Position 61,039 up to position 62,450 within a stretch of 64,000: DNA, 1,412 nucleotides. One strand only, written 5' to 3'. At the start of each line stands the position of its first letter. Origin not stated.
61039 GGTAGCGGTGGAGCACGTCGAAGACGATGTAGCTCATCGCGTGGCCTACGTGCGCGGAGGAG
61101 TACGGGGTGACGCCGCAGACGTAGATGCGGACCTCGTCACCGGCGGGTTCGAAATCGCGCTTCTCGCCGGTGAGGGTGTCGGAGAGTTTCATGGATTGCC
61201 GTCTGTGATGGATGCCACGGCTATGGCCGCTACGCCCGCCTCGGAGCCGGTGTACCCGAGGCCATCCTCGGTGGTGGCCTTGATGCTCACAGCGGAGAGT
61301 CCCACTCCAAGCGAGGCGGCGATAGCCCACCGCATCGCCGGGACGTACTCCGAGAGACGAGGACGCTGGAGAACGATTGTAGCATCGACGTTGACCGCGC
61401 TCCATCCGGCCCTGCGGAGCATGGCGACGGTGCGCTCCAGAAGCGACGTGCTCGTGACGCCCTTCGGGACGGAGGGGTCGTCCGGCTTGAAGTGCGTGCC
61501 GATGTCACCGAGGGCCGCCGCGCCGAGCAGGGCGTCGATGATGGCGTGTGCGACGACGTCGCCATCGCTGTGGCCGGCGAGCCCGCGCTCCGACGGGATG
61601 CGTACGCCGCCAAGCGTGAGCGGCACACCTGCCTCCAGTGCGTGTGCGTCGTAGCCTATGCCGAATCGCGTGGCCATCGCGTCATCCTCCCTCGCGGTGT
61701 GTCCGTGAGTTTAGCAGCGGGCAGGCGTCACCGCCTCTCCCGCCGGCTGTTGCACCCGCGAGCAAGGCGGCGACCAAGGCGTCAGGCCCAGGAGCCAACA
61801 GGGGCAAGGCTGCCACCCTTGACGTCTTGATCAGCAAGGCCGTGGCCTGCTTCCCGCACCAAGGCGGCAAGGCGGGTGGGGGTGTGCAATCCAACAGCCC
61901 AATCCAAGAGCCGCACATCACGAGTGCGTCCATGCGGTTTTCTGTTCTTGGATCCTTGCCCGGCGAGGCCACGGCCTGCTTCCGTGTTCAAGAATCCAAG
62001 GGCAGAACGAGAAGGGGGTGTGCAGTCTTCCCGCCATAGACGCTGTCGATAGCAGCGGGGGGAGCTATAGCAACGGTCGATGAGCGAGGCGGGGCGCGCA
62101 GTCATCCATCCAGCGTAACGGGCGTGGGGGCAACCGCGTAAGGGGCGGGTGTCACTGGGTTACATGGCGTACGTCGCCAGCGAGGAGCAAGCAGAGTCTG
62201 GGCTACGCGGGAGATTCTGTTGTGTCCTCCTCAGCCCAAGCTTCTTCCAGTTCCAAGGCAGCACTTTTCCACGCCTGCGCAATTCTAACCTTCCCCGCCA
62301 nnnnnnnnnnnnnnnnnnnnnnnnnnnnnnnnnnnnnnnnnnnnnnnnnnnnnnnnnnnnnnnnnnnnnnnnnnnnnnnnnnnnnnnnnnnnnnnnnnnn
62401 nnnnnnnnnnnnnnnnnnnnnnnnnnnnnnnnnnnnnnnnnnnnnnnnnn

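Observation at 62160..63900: Low-GC two-gene island of unknown function inserted between ispD and ispF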

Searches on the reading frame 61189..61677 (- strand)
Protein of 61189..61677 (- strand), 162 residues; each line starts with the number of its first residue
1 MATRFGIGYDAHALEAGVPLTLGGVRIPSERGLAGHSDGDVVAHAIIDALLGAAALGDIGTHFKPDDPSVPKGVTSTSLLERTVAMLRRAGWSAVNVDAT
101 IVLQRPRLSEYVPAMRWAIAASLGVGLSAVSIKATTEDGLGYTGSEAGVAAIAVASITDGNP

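Call 6: search_protein_families(library=pfam, proteins=[window:61189-61677:-], max_evalue=1)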
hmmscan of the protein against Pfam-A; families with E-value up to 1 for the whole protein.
window:61189-61677:- (162 aa): 1 family
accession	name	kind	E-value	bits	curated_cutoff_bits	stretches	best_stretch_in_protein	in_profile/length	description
PF02542.21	YgbB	-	4.5e-58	196.4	26.7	1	4-157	2-154/155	YgbB family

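Call 33: find_related_loci(query=window:61189-61677:-, collection=genome_contigs, flank=6000)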
Query window:61189-61677:- (162 aa) in genome_contigs; peptide patterns used: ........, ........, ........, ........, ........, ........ (x = any residue, [..] = any of these).
600 stretches matched a pattern (row limit reached: there are more); 320 encode a relative of the query (tblastn E <= 1e-3); the best 80 are kept; 80 distinct loci.
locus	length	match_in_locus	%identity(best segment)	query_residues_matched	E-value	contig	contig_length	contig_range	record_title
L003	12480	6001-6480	95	1-160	1e-96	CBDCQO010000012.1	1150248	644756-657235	MAG: Dehalococcoidia bacterium isolate 69a24162-ed58-4481-bed2-2caa30729e5d genome assembly, contig: contig_12, whole ge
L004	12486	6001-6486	93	1-162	2e-96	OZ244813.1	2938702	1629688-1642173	MAG: Dehalococcoidia bacterium isolate c597d9ae-e839-4a6c-83f3-3d6bda73bc97 genome assembly, chromosome: 1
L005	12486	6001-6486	95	1-162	2e-96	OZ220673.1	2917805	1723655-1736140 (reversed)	MAG: Dehalococcoidia bacterium isolate 74ad39ee-730f-4e91-a86b-9a5c45ef094d genome assembly, chromosome: 1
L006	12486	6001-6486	93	1-162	1e-95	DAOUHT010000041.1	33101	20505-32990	MAG TPA_asm: Dehalococcoidia bacterium isolate S18_111 20508, whole genome shotgun sequence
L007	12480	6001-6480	86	1-160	9e-89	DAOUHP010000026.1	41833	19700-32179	MAG TPA_asm: Dehalococcoidia bacterium isolate S16_96 k189_101226, whole genome shotgun sequence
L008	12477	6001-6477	73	4-162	5e-72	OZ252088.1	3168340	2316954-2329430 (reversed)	MAG: Dehalococcoidia bacterium isolate 7426c3d5-a751-4d37-bde8-e0e91f06c8c3 genome assembly, chromosome: 1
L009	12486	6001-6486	71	1-162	3e-70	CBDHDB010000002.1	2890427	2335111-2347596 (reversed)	MAG: Dehalococcoidia bacterium isolate 822cf7f2-f088-4de1-b96c-ebc5a35fe4d4 genome assembly, contig: contig_2, whole gen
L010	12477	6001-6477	67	1-159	2e-66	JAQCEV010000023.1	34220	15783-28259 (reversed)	MAG: Chloroflexota bacterium isolate casp40-mb.130 NODE_2945_length_34220_cov_0.083702, whole genome shotgun sequence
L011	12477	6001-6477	67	1-159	4e-65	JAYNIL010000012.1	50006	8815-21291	MAG: Chloroflexota bacterium isolate 139544_COM_metabat_bins_sens.tsv.093 NODE_650_length_50006_cov_16.597005, whole gen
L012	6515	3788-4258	68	1-157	5e-64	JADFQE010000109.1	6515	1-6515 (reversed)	MAG: Chloroflexota bacterium isolate B78T1L10 B78T1L10_NODE21197, whole genome shotgun sequence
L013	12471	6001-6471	65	3-159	1e-62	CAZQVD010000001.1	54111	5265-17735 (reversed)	MAG TPA_asm: uncultured Dehalococcoidia bacterium isolate SRP092902_co1_200 genome assembly, contig: NODE_545_length_541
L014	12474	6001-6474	54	2-160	5e-48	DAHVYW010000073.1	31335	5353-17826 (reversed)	MAG TPA_asm: Bacillota bacterium isolate clean791 k141_1223227, whole genome shotgun sequence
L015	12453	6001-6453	55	4-155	3e-44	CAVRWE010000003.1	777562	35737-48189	MAG: uncultured Actinomycetes bacterium isolate MFD06229.bin.2.72 genome assembly, contig: contig_17478, whole genome sh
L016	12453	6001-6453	55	4-155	7e-44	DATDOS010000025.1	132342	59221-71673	MAG TPA_asm: Gaiellaceae bacterium isolate SMAG_U7900 k141_3150936, whole genome shotgun sequence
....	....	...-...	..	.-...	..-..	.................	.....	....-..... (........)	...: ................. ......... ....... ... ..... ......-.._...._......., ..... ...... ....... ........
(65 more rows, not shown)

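Call 63: search_protein_families(library=pfam, proteins=[L008:4816-5922:+], max_evalue=0.1)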
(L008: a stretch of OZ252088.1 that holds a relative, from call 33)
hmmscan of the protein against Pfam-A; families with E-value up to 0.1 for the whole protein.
L008:4816-5922:+ (368 aa): 0 families

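Call 67: search_protein_families(library=padloc, proteins=[L008:4816-5922:+], max_evalue=0.01)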
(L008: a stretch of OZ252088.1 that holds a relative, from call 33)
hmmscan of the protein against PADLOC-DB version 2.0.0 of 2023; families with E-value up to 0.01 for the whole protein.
L008:4816-5922:+ (368 aa): 0 families

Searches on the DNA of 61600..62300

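Call 84: search_rna_families(source=window, start=61600, end=62300, threshold=evalue, max_evalue=1)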
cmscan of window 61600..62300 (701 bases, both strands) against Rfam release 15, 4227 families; matches with E-value up to 1: 0.
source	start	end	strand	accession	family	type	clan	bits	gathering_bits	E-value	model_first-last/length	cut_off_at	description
